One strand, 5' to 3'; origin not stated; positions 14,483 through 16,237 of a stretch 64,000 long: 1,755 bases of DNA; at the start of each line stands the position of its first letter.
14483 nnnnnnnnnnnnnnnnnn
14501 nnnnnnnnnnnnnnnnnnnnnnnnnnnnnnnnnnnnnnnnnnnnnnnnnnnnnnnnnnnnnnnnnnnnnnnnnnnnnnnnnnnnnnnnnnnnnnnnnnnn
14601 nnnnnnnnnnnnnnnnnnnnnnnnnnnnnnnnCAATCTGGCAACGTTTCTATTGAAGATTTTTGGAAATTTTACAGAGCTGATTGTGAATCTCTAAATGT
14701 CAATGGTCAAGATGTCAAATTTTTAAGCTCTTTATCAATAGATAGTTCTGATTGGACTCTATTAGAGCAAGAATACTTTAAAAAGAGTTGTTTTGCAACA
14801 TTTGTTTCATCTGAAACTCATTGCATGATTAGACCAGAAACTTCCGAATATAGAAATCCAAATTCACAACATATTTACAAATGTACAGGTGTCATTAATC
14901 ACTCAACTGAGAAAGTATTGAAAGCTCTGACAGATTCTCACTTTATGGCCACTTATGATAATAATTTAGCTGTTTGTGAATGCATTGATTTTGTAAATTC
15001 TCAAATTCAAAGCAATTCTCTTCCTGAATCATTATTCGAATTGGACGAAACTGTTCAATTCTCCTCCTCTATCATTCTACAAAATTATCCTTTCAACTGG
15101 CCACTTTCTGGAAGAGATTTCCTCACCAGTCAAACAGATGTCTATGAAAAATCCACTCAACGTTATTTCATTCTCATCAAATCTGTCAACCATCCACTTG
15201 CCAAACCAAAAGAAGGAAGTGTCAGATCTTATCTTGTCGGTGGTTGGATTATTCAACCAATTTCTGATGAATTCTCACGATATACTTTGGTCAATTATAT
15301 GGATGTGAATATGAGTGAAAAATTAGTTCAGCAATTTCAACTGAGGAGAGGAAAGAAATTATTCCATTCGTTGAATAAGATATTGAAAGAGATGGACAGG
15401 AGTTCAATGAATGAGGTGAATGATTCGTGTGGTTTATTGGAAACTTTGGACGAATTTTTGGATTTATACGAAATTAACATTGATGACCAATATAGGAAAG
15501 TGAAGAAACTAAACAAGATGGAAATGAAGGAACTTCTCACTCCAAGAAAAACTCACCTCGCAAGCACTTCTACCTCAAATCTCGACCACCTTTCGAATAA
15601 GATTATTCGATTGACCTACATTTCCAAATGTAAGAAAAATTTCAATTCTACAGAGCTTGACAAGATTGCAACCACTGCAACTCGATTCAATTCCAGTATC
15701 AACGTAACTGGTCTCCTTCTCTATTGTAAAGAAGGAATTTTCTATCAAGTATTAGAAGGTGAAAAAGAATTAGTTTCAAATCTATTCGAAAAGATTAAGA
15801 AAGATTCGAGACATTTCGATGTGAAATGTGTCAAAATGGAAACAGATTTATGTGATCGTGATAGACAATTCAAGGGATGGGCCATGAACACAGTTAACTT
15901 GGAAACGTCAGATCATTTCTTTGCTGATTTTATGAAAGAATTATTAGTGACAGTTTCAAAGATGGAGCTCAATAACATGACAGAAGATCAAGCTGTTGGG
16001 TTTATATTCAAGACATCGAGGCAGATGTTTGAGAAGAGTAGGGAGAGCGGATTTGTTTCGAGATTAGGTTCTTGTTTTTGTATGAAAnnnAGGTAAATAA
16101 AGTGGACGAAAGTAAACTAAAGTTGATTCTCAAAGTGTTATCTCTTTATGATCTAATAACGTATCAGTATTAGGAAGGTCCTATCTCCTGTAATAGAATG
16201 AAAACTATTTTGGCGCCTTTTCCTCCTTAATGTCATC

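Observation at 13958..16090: RGS-START-BLUF protein: a candidate blue-light-regulated GAP for G-alpha, an architecture I have not seen described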

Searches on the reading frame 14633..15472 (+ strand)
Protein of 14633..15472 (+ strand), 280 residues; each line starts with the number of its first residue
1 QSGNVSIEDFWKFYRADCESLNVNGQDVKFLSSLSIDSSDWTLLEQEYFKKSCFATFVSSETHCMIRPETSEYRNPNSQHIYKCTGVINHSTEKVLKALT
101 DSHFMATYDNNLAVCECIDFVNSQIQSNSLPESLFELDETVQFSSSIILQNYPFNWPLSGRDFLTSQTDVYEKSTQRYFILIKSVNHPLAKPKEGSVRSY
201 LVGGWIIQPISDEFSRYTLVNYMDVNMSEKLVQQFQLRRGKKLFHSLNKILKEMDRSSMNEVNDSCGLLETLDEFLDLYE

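Call 40: find_homologous_proteins(query=A3, max_evalue=0.001)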
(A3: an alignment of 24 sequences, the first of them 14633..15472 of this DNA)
Query A3 (24 sequences) (280 aa, profile of the alignment): 2 proteins with E <= 0.001 among 1776 candidates.
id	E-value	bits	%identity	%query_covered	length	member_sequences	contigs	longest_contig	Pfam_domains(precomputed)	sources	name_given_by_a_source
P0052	1.9e-64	235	39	6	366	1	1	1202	-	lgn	-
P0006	1.8e-12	65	98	34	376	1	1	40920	PF00615.25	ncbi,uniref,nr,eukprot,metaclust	ncbi:predicted protein [Naegleria gruberi]|uniref:Predicted protein n=1 Tax=Naegleria gruberi TaxID=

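Call 56: predict_structure(alignment_id=A3)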
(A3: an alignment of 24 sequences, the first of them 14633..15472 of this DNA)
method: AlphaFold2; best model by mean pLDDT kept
length: 280 residues; sequences in the alignment: 24
mean_pLDDT: 92.9   pTM: 0.90
mean pLDDT of the five models: 92.9, 92.5, 92.2, 91.4, 90.6
residues with pLDDT >= 90: 232; 70-90: 39; 50-70: 7; < 50: 2
segments of 3 or more residues with pLDDT < 50: none
pLDDT, mean of each block of 10 residues (from residue 1): 67 95 96 90 95 96 96 95 97 97 90 94 79 87 97 92 98 95 97 95 98 97 95 94 95 91 94 89
secondary structure, 60 per line:
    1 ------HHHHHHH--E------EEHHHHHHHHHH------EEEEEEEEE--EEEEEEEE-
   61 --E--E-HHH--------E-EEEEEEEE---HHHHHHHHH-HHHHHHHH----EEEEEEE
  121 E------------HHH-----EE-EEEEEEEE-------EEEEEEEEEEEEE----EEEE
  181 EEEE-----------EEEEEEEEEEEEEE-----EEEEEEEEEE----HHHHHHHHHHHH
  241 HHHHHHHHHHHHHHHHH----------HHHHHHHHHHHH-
elements in order: H7-13 H25-34 E41-49 E52-59 E81-88 H92-100 H102-109 E114-121 E145-152 E160-172 E177-184 E196-209 E215-224 H229-257 H268-279

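Call 59: fold_search(model_id=the predicted structure, library=pdb)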
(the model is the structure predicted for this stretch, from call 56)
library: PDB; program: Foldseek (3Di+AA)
matches with E <= 10: 914; with E <= 0.001: 62
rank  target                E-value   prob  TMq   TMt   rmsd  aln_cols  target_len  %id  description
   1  2r55_A                1.8e-11  1.00  0.60  0.80   3.9       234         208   15  Human StAR-related lipid transfer protein 5 (released 2007-09-18)
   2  6ser                  1.1e-10  1.00  0.60  0.68   5.1       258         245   16  Crystal structure of human STARD10 (released 2020-08-26)
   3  5brl_A                4.1e-10  1.00  0.57  0.74   4.5       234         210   15  Crystal Structure of L124D STARD4 (released 2015-07-22)
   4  1jss_A                7.1e-10  1.00  0.55  0.76   5.2       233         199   15  Crystal structure of the Mus musculus cholesterol-regulated START protein 4 (StarD4). (released 2002-04-10)
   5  6l1m                  1.1e-09  1.00  0.54  0.74   4.6       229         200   14  Structure of human StAR-related lipid transfer protein 4 mutant - LWNI107-110GG (released 2019-10-30)
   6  2z9z                  1.1e-09  1.00  0.58  0.68   5.9       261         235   13  Crystal structure of CERT START domain(N504A mutant), in complex with C10-diacylglycerol (released 2008-02-12)
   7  2e3o                  1.3e-09  1.00  0.53  0.63   6.6       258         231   13  Crystal structure of CERT START domain in complex with C16-ceramide (P212121) (released 2007-12-18)
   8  6l1d_A                1.6e-09  1.00  0.55  0.75   4.5       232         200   15  Structure of human StAR-related lipid transfer protein 4 (released 2019-10-30)
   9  2e3p_A                2.9e-09  1.00  0.54  0.63   6.5       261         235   14  Crystal structure of CERT START domain in complex with C16-cearmide (P1) (released 2007-12-18)
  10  2mou_MODEL_1_A        3.1e-09  1.00  0.60  0.75   4.8       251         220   14  Solution structure of StAR-related lipid transfer domain protein 6 (STARD6) (released 2014-05-21)
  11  2z9y                  3.9e-09  1.00  0.57  0.69   6.1       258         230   12  Crystal structure of CERT START domain in complex with C10-diacylglycerol (released 2008-02-12)
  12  3h3q_B                3.9e-09  1.00  0.58  0.68   5.6       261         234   13  Crystal structure of the CERT START domain in complex with HPA-13 (released 2010-03-02)
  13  6j81                  3.9e-09  1.00  0.57  0.69   5.5       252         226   14  Crystal structure of CERT START domain in complex with compound E14 (released 2019-02-27)
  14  2e3n                  3.9e-09  1.00  0.57  0.67   5.5       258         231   14  Crystal structure of CERT START domain in complex with C6-ceramide (P212121) (released 2007-12-18)
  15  2e3r_B                4.1e-09  1.00  0.55  0.67   5.9       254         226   13  Crystal structure of CERT START domain in complex with C18-ceramide (P1) (released 2007-12-18)
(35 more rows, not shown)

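Call 72: search_protein_families(library=pfam, alignment_id=A3, max_evalue=1)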
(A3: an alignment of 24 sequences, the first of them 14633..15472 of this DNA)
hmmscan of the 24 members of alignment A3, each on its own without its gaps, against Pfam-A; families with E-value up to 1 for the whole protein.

A. member 1, window:14633-15472:+ (280 aa): 1 family
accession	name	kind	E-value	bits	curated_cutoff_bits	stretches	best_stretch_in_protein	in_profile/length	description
PF22688.2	Hda_lid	-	0.14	12.6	27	1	231-261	22-52/65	Hda, lid domain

B. families by the number of members that match (of 24 scanned): 14 families
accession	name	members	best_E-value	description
PF01852.25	START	10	3.3e-11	START domain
PF11274.14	DUF3074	6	0.0016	Protein of unknown function (DUF3074)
PF15582.11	Imm65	1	0.0084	Immunity protein 65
PF20662.3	COG4_C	1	0.021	Conserved oligomeric Golgi complex subunit 4, C-terminal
PF11380.13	Stealth_CR2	1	0.021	Stealth protein CR2, conserved region 2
PF04968.17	CHORD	1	0.033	CHORD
PF20767.2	DUF6839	1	0.034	Domain of unknown function (DUF6839)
PF17535.7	DUF5454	1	0.046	Family of unknown function (DUF5454)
PF22688.2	Hda_lid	1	0.14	Hda, lid domain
PF17279.8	DUF5344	1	0.17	Family of unknown function (DUF5344)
PF09793.14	AD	1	0.18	Anticodon-binding domain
PF03526.18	Microcin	1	0.23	Colicin E1 (microcin) immunity protein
PF08640.17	U3_assoc_6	1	0.25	U3 small nucleolar RNA-associated protein 6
PF24561.1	TRAPPC8_C_arth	1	0.62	TRAPPC8, C-terminal, arthropods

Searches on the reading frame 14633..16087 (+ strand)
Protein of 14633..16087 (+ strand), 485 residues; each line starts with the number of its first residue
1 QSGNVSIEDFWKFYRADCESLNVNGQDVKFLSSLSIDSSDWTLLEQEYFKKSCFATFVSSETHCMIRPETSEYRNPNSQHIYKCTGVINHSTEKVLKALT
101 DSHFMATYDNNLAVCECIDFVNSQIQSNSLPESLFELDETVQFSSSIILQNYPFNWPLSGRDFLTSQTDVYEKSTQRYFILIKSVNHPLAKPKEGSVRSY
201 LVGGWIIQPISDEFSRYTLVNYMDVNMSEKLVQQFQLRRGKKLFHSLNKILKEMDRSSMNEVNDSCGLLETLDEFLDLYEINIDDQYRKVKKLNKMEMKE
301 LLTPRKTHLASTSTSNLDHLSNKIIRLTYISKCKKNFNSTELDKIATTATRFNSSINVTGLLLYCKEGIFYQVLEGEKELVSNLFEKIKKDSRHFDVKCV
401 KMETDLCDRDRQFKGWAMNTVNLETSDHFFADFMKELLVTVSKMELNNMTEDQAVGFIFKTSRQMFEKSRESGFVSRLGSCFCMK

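Call 69: predict_structure(alignment_id=A5)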
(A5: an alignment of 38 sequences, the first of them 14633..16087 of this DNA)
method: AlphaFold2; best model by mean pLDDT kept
length: 485 residues; sequences in the alignment: 38
mean_pLDDT: 87.2   pTM: 0.81
mean pLDDT of the five models: 87.2, 86.4, 86.0, 85.3, 84.5
residues with pLDDT >= 90: 308; 70-90: 122; 50-70: 27; < 50: 28
segments of 3 or more residues with pLDDT < 50: 304-320, 477-485
pLDDT, mean of each block of 10 residues (from residue 1): 75 96 97 94 96 96 93 91 97 96 90 91 83 90 97 85 97 95 96 91 98 97 93 91 95 91 92 93 69 57 47 45 86 94 96 97 94 96 97 93 87 92 87 85 81 79 79 56 35
secondary structure, 60 per line:
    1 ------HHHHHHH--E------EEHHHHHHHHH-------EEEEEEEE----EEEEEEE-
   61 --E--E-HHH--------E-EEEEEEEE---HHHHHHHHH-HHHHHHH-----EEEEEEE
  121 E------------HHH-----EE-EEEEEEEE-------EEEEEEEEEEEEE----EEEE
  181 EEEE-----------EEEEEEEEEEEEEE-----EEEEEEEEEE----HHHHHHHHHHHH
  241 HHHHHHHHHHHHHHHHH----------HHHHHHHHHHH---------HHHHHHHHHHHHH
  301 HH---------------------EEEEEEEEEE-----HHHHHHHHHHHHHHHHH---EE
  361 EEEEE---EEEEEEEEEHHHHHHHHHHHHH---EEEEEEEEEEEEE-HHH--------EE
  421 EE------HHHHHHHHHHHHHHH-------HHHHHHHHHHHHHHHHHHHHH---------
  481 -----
elements in order: H7-13 H25-33 E41-48 E53-59 E81-88 H92-100 H102-108 E114-121 E145-152 E160-172 E177-184 E196-209 E215-224 H229-257 H268-278 H288-302 E324-333 H339-355 E359-365 E369-377 H378-390 E394-406 E419-422 H429-443 H451-471
